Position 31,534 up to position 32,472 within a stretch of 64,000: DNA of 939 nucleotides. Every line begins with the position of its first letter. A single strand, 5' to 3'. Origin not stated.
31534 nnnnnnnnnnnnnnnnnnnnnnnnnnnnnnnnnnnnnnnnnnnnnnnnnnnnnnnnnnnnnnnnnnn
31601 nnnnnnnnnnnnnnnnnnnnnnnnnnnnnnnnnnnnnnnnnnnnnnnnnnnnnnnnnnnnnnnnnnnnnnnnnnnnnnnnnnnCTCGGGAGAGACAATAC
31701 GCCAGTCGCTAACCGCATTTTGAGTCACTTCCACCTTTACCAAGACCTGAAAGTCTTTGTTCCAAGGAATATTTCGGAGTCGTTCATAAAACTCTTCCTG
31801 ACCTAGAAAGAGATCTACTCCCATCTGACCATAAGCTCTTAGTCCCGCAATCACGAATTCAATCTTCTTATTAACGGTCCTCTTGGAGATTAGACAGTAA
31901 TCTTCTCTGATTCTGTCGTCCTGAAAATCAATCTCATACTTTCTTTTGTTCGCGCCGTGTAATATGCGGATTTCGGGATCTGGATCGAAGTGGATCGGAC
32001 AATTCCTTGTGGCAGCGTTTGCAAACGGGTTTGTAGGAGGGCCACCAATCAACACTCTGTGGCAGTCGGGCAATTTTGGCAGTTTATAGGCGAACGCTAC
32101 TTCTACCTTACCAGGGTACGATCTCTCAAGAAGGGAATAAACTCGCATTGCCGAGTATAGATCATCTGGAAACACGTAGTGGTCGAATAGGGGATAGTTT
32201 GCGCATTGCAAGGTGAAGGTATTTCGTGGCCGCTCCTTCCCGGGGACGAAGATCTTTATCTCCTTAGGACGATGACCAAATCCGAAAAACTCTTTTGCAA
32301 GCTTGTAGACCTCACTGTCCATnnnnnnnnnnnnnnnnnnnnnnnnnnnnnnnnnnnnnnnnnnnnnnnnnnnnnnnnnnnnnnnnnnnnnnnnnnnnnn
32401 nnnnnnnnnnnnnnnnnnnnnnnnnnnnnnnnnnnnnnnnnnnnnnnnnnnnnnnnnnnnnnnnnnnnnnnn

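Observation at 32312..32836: NudC-architecture NUDIX hydrolase translationally coupled to the TIR gene but lacking the NADH-pyrophosphatase specificity motif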

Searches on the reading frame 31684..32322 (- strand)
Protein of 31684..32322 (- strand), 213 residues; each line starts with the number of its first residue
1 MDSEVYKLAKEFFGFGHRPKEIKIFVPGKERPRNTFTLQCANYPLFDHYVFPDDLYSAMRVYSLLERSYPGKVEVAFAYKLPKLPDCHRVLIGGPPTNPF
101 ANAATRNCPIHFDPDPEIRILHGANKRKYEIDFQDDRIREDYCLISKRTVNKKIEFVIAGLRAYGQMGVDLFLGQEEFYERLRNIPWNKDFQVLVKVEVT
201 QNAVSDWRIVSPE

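Call 16: find_homologous_proteins(query=window:31684-32322:-, max_evalue=0.001)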
Query seq(213 aa) (213 aa): 14 proteins with E <= 0.001 among 281 candidates.
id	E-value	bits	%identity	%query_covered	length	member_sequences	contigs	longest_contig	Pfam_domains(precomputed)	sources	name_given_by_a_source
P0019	4.9e-144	496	100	100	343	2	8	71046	PF01582.26,PF13676.12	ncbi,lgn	ncbi:MAG: toll/interleukin-1 receptor domain-containing protein [Acidobacteriota bacterium]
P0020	3.8e-63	231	52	99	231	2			-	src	-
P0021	2.5e-53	199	49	98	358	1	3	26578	PF01582.26,PF13676.12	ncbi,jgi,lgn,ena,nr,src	ncbi:MAG TPA: toll/interleukin-1 receptor domain-containing protein [Pyrinomonadaceae bacterium]|jgi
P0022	3.0e-50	189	46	100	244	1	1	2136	-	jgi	-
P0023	1.3e-48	184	46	97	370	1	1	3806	PF13676.12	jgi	jgi:hypothetical protein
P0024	4.8e-48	182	46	99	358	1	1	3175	PF01582.26,PF13676.12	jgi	-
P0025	1.8e-46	177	46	99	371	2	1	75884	PF13676.12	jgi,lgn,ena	-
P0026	5.2e-43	165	43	97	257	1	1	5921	-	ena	-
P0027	2.4e-40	157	45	92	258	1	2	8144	-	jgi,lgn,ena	-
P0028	5.4e-35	139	40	98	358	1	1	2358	PF13676.12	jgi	jgi:hypothetical protein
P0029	5.8e-35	139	40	98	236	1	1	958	-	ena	-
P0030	8.3e-33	132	39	98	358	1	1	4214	PF13676.12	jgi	jgi:hypothetical protein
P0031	4.2e-28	116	38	85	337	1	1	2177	PF01582.26,PF13676.12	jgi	jgi:hypothetical protein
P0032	1.5e-7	49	45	33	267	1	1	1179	PF01582.26,PF13676.12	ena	-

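Call 17: find_encoding_contigs(protein=P0025, flank=8000, max_places=2)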
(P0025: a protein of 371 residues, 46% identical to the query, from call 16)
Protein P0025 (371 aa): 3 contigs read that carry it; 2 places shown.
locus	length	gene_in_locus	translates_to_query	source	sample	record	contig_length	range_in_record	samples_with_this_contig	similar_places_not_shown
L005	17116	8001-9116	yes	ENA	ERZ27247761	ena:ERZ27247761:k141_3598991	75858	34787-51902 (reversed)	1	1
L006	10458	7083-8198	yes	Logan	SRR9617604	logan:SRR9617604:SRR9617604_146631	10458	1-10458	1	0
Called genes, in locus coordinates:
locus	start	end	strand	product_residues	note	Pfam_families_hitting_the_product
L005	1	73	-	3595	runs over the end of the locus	PF23598:LRR_14, PF13620:CarboxypepD_reg, PF13620:CarboxypepD_reg, PF13620:CarboxypepD_reg, PF17210:SdrD_B, PF13620:CarboxypepD_reg, PF13620:CarboxypepD_reg, PF10342:Kre9_KNH, +18 more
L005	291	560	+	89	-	-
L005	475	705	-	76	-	-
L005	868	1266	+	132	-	PF01381:HTH_3 (weak), PF12844:HTH_19 (weak)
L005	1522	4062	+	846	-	-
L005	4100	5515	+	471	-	PF02878:PGM_PMM_I, PF02879:PGM_PMM_II, PF02880:PGM_PMM_III, PF00408:PGM_PMM_IV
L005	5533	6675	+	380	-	PF01041:DegT_DnrJ_EryC1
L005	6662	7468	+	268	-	PF00459:Inositol_P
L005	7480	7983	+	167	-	PF00293:NUDIX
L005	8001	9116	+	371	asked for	PF13676:TIR_2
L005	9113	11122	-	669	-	PF12797:Fer4_2 (faint), PF13237:Fer4_10, PF12838:Fer4_7 (weak), PF13183:Fer4_8, PF13187:Fer4_9, PF13484:Fer4_16 (weak), PF13534:Fer4_17 (weak), PF02754:CCG, +1 more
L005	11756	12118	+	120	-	PF12833:HTH_18, PF00165:HTH_AraC (weak)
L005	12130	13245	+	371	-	PF07722:Peptidase_C26, PF00117:GATase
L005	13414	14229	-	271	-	PF01973:MptE-like (faint)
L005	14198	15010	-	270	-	PF01182:Glucosamine_iso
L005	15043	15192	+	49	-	-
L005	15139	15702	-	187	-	PF13580:SIS_2, PF01380:SIS (weak)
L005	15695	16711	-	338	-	PF01408:GFO_IDH_MocA, PF02894:GFO_IDH_MocA_C, PF22725:GFO_IDH_MocA_C3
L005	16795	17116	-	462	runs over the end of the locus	PF13489:Methyltransf_23, PF07021:MetW, PF08241:Methyltransf_11, PF08242:Methyltransf_12, PF13649:Methyltransf_25, PF13847:Methyltransf_31, PF00535:Glycos_transf_2, PF10111:Glyco_tranf_2_2, +3 more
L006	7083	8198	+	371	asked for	PF13676:TIR_2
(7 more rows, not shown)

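Call 18: find_encoding_contigs(protein=P0021, flank=8000, max_places=2)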
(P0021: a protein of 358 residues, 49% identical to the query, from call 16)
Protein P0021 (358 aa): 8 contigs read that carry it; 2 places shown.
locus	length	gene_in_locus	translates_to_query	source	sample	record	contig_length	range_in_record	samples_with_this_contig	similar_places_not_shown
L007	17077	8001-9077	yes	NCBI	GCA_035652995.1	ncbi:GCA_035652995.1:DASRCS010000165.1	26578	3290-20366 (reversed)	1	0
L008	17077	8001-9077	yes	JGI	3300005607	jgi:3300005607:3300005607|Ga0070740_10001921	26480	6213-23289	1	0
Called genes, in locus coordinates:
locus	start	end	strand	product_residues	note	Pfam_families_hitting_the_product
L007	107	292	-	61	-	PF01783:Ribosomal_L32p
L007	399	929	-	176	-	PF02620:YceD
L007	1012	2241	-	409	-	PF13428:TPR_14 (faint), PF14559:TPR_19 (faint), PF23914:TPR_CcmH_CycH (faint), PF13424:TPR_12 (faint), PF00515:TPR_1 (faint), PF13181:TPR_8 (faint), PF13432:TPR_16, PF07719:TPR_2 (weak), +3 more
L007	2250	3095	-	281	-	PF02737:3HCDH_N, PF00725:3HCDH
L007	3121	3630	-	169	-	-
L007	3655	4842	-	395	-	PF00108:Thiolase_N, PF02803:Thiolase_C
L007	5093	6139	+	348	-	PF00483:NTP_transferase, PF12804:NTP_transf_3, PF00132:Hexapep (faint), PF24894:Hexapep_GlmU, PF25084:LbH_EIF2B, PF25087:GMPPB_C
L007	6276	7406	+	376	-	PF01041:DegT_DnrJ_EryC1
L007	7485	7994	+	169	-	PF00293:NUDIX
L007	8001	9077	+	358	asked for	PF01582:TIR, PF13676:TIR_2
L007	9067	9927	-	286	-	PF03332:PMM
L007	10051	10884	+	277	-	PF01149:Fapy_DNA_glyco, PF06831:H2TH, PF06827:zf-FPG_IleRS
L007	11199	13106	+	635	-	PF02574:S-methyl_trans, PF02219:MTHFR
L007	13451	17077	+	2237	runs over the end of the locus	-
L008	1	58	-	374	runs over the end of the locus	PF02504:FA_synthesis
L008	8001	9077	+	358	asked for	PF01582:TIR, PF13676:TIR_2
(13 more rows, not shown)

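Call 19: find_encoding_contigs(protein=P0027, flank=8000, max_places=2)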
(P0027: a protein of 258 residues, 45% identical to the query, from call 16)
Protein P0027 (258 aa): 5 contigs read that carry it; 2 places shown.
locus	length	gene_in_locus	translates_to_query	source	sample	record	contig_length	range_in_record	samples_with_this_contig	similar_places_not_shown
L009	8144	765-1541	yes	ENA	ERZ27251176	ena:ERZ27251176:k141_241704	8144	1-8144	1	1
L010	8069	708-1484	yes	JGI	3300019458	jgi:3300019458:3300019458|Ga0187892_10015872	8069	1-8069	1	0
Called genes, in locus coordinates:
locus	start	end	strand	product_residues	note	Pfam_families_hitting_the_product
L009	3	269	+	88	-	?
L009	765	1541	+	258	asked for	-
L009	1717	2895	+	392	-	PF01676:Metalloenzyme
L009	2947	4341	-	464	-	PF02878:PGM_PMM_I, PF02879:PGM_PMM_II, PF02880:PGM_PMM_III, PF00408:PGM_PMM_IV (weak)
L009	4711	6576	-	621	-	PF01839:FG-GAP (faint), PF13517:FG-GAP_3, PF02018:CBM_4_9 (weak)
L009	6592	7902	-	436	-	PF13709:DUF4159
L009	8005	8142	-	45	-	?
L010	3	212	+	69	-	?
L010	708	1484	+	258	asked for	-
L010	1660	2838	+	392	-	PF01676:Metalloenzyme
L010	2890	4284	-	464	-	PF02878:PGM_PMM_I, PF02879:PGM_PMM_II, PF02880:PGM_PMM_III, PF00408:PGM_PMM_IV (weak)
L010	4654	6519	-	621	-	PF01839:FG-GAP (faint), PF13517:FG-GAP_3, PF02018:CBM_4_9 (weak)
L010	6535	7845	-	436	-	PF13709:DUF4159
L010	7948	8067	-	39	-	?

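Call 30: predict_structure(alignment_id=A1)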
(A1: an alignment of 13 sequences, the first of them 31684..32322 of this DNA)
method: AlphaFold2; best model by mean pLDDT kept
length: 213 residues; sequences in the alignment: 13
mean_pLDDT: 89.4   pTM: 0.88
mean pLDDT of the five models: 89.4, 88.4, 85.8, 84.5, 82.6
residues with pLDDT >= 90: 156; 70-90: 34; 50-70: 23; < 50: 0
segments of 3 or more residues with pLDDT < 50: none
pLDDT, mean of each block of 10 residues (from residue 1): 86 92 92 59 67 94 97 94 95 92 93 91 92 94 96 96 95 95 77 96 94 62
secondary structure, 60 per line:
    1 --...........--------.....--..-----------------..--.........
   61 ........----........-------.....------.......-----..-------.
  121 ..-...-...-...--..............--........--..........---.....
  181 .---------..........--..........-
elements in order: H3-13 E22-26 H52-68 E73-77 E88-92 H99-105 E120-122 E128-130 E132-134 E137-150 E153-160 H163-172 H176-181 E191-200 E203-212

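Call 32: search_protein_representatives(alignment_id=A1)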
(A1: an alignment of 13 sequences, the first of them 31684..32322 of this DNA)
Query: 13 sequences, 215 profile positions. Proteins with E-value up to 0.001 (for the whole library): 327; up to 1e-10: 56; up to 1e-30: 28. The best 150 are listed.
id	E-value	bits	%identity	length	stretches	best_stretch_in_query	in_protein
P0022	5.6e-92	323.4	-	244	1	3-215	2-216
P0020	3.3e-89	314.3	-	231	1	2-215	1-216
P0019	7.5e-86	303.4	-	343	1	2-214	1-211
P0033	3.9e-85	301.0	-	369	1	3-215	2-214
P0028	3.9e-83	294.5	-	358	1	4-215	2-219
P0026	1.9e-80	285.7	-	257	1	3-215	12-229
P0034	2.6e-79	282.0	-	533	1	3-214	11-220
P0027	6.5e-79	280.7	-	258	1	4-209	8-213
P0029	1.1e-78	279.9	-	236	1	4-215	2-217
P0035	1.1e-74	266.8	-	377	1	4-214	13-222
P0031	5.1e-69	248.3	-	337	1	23-215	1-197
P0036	1.1e-68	247.3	-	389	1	8-214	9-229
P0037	9.0e-65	234.5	-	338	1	4-214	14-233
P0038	3.4e-63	229.3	-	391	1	5-214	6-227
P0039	9.3e-63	227.9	-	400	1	4-214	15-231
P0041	9.5e-59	214.8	-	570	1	6-214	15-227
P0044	1.0e-51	191.8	-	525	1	3-212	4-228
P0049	2.3e-41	157.9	-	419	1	8-213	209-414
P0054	1.2e-28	116.4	-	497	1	24-208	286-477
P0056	4.7e-24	101.4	-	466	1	8-207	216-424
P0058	1.3e-21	93.4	-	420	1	20-211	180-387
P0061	6.5e-21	91.1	-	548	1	12-209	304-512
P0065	1.0e-19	87.2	-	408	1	23-208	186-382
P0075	2.4e-12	63.1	-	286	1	11-205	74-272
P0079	1.0e-10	57.8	-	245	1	41-205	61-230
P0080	2.4e-10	56.6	-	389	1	9-212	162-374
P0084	1.4e-09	54.1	-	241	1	49-205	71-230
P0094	3.2e-08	49.6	-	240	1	45-214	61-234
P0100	6.4e-08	48.7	-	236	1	50-209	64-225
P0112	1.6e-07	47.3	-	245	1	54-214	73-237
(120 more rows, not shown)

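Call 34: search_protein_families(library=pfam, proteins=[P0034, P0035, P0036, P0038, P0039, P0041, P0044, P0049, P0054, P0061], max_evalue=0.01)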
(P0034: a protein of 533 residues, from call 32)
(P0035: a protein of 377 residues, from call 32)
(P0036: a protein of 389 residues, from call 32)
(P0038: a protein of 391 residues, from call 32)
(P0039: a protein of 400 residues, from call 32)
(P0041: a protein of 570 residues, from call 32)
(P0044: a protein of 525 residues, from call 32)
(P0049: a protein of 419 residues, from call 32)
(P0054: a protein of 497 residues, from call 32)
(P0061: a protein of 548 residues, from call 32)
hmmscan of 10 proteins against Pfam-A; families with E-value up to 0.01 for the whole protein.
P0034 (533 aa): 2 families
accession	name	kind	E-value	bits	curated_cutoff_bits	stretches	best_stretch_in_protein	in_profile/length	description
PF13173.12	AAA_14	-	0.0002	21.8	27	1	297-397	6-99/129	AAA domain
PF00004.35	AAA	-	0.00029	21.7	21.2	1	297-414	2-123/131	ATPase family associated with various cellular activities (AAA)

P0035 (377 aa): 1 family
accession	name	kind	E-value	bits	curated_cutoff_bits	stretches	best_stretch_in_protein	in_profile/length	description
PF13676.11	TIR_2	-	3.2e-23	82.9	28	1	232-368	1-122/122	TIR domain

P0036 (389 aa): 2 families
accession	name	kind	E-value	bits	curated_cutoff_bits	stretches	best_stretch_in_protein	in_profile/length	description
PF13676.11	TIR_2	-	4.2e-22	79.4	28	1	242-375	2-121/122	TIR domain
PF01582.25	TIR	-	9.7e-08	32.4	21.3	1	253-337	18-97/179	TIR domain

P0038 (391 aa): 2 families
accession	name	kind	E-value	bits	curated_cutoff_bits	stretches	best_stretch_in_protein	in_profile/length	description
PF13676.11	TIR_2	-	2.9e-20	73.4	28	1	244-358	1-116/122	TIR domain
PF01582.25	TIR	-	1.4e-05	25.4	21.3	1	250-324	11-83/179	TIR domain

P0039 (400 aa): 1 family
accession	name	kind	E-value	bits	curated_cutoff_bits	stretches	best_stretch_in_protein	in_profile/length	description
PF13676.11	TIR_2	-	6.3e-18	65.9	28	1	241-381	1-120/122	TIR domain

P0041 (570 aa): 2 families
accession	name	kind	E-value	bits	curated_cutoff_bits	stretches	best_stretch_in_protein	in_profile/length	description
PF00149.33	Metallophos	-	2.5e-12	48.1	21.5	1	252-489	4-190/191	Calcineurin-like phosphoesterase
PF12850.12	Metallophos_2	-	0.0013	19.2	27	0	450-526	81-152/154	Calcineurin-like phosphoesterase superfamily domain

P0044 (525 aa): 2 families
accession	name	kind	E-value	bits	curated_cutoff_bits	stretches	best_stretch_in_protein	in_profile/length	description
PF00149.33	Metallophos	-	3.8e-12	47.5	21.5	1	245-450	4-190/191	Calcineurin-like phosphoesterase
PF12850.12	Metallophos_2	-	0.0013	19.2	27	0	245-486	4-151/154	Calcineurin-like phosphoesterase superfamily domain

P0049 (419 aa): 0 families

P0054 (497 aa): 1 family
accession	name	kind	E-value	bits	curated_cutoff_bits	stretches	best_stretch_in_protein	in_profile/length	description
PF01048.26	PNP_UDP_1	-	3.7e-21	76.1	25.1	1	6-255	2-228/233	Phosphorylase superfamily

P0061 (548 aa): 1 family
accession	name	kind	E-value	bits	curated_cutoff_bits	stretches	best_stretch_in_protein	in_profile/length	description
PF01048.26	PNP_UDP_1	-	8.5e-20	71.6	25.1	1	6-261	2-223/233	Phosphorylase superfamily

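Call 35: fold_search(model_id=the predicted structure, library=pdb)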
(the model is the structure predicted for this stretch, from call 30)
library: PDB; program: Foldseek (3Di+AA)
matches with E <= 10: 256; with E <= 0.001: 0
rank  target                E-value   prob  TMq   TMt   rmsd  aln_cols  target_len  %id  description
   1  7l2z_C                2.9e-03  0.99  0.48  0.18  11.0       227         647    7  Bacterial cellulose synthase BcsB hexamer (released 2021-03-24)
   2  9b8i                  4.1e-03  0.98  0.45  0.16  11.1       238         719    8  Cryo-EM structure of the E. coli cellulose synthase BcsB-BcsC fusion protein (released 2025-02-19)
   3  7l2z_B                4.4e-03  0.98  0.47  0.18  10.6       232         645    8  Bacterial cellulose synthase BcsB hexamer (released 2021-03-24)
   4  6yg8_A                8.6e-03  0.96  0.47  0.18  10.1       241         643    8  Cryo-EM structure of a BcsB pentamer in the context of an assembled Bcs macrocomplex (released 2021-02-24)
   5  9fmt_A                1.2e-02  0.94  0.47  0.18  11.3       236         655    8  Cryo-EM structure of the BcsB hexameric crown from the E. coli cellulose secretion macrocomplex (released 2024-10-16)
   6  9fmt_D                1.7e-02  0.96  0.46  0.17  10.2       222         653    7  Cryo-EM structure of the BcsB hexameric crown from the E. coli cellulose secretion macrocomplex (released 2024-10-16)
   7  7l2z_E                1.9e-02  0.90  0.46  0.18  10.5       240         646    8  Bacterial cellulose synthase BcsB hexamer (released 2021-03-24)
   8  9fmt_E                2.3e-02  0.93  0.43  0.17   8.7       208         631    8  Cryo-EM structure of the BcsB hexameric crown from the E. coli cellulose secretion macrocomplex (released 2024-10-16)
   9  9fmt_C                2.6e-02  0.97  0.41  0.16   8.8       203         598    6  Cryo-EM structure of the BcsB hexameric crown from the E. coli cellulose secretion macrocomplex (released 2024-10-16)
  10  7l2z_F                2.9e-02  0.92  0.48  0.18  11.1       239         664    7  Bacterial cellulose synthase BcsB hexamer (released 2021-03-24)
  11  6yg8_D                3.9e-02  0.85  0.45  0.17  10.7       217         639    8  Cryo-EM structure of a BcsB pentamer in the context of an assembled Bcs macrocomplex (released 2021-02-24)
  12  6yg8_B                3.9e-02  0.80  0.44  0.17  10.9       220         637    8  Cryo-EM structure of a BcsB pentamer in the context of an assembled Bcs macrocomplex (released 2021-02-24)
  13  9fmt_B                6.0e-02  0.80  0.44  0.16  10.2       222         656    8  Cryo-EM structure of the BcsB hexameric crown from the E. coli cellulose secretion macrocomplex (released 2024-10-16)
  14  7l2z_D                6.0e-02  0.75  0.46  0.18  10.8       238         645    8  Bacterial cellulose synthase BcsB hexamer (released 2021-03-24)
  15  1gql_A                9.8e-02  0.72  0.31  0.12   5.6       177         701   12  Structure of Pseudomonas cellulosa alpha-D-glucuronidase complexed with glucuronic acid and xylotriose (released 2002-09-26)
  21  9fsa                  1.7e-01  0.63  0.34  0.50   6.9       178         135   13  Cell wall anchoring domain of the surface layer protein of Methanococcus voltae (aa 24-75; 484-576) (released 2024-08-28)
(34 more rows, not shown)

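Call 39: search_protein_families(library=pfam, proteins=[P0056, P0058, P0065, P0075, P0079, P0084, P0094, P0100, P0112, P0080], max_evalue=0.05)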
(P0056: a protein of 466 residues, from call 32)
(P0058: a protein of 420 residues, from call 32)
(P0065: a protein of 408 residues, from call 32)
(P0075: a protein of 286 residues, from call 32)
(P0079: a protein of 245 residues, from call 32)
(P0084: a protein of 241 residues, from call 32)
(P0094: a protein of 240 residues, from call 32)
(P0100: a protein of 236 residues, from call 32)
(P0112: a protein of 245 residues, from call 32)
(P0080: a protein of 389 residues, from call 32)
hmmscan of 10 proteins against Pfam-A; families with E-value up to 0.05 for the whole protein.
P0056 (466 aa): 1 family
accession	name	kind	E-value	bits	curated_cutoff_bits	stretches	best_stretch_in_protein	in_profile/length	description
PF01048.26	PNP_UDP_1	-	8.7e-21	74.8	25.1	1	8-201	59-232/233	Phosphorylase superfamily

P0058 (420 aa): 1 family
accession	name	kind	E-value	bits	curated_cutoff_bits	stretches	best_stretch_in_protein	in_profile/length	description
PF05014.21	Nuc_deoxyrib_tr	-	0.0081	16.7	28.8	1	47-96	51-102/117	Nucleoside 2-deoxyribosyltransferase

P0065 (408 aa): 1 family
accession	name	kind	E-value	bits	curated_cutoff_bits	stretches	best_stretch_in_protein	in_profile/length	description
PF10137.14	CAP12-PCTIR_TIR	-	4.4e-16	59.4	24.7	1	7-108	4-100/119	CAP12/Pycsar effector protein, TIR domain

P0075 (286 aa): 0 families

P0079 (245 aa): 2 families
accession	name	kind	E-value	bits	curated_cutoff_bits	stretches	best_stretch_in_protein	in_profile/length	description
PF05124.17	S_layer_C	-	0.0017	18.5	23.9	1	97-198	98-173/177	S-layer like family, outer domain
PF02790.20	COX2_TM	-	0.032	14.8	22.8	0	6-42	20-56/88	Cytochrome C oxidase subunit II, transmembrane domain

P0084 (241 aa): 1 family
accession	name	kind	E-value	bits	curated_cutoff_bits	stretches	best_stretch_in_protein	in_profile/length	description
PF05124.17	S_layer_C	-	1.2e-05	25.4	23.9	1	100-202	99-174/177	S-layer like family, outer domain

P0094 (240 aa): 0 families

P0100 (236 aa): 1 family
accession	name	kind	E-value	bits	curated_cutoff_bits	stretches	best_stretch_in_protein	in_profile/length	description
PF05124.17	S_layer_C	-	3.5e-06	27.2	23.9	1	79-123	89-132/177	S-layer like family, outer domain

P0112 (245 aa): 2 families
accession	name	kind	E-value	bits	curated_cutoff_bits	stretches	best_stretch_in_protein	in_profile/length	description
PF05124.17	S_layer_C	-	0.011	15.9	23.9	1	91-128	95-130/177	S-layer like family, outer domain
PF19101.5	DUF5788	-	0.041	14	25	0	48-106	18-76/131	Family of unknown function (DUF5788)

P0080 (389 aa): 3 families
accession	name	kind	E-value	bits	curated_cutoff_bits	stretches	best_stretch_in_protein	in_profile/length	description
PF05014.21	Nuc_deoxyrib_tr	-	1e-05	26.1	28.8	1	61-104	54-99/117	Nucleoside 2-deoxyribosyltransferase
PF10137.14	CAP12-PCTIR_TIR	-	0.00071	20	24.7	1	76-125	71-118/119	CAP12/Pycsar effector protein, TIR domain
PF05124.17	S_layer_C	-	0.019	15.1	23.9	0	239-262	106-129/177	S-layer like family, outer domain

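Call 40: find_encoding_contigs(protein=P0054, flank=6000, max_places=3)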
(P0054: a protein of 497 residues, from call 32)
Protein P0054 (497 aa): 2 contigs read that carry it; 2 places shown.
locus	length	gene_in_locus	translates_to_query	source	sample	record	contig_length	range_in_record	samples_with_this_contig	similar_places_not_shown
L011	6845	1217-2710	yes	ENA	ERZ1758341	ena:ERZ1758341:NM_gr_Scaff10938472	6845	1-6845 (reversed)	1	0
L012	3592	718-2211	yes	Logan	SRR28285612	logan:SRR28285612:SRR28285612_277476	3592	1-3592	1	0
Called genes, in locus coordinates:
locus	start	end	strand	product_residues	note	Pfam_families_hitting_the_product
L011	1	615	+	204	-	?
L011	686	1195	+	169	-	PF00293:NUDIX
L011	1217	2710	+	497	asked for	PF01048:PNP_UDP_1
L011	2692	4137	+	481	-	-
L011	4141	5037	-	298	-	PF03332:PMM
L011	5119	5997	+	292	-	PF01149:Fapy_DNA_glyco, PF06831:H2TH, PF06827:zf-FPG_IleRS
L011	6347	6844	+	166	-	?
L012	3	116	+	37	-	?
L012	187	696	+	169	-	PF00293:NUDIX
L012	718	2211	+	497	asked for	PF01048:PNP_UDP_1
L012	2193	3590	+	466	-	?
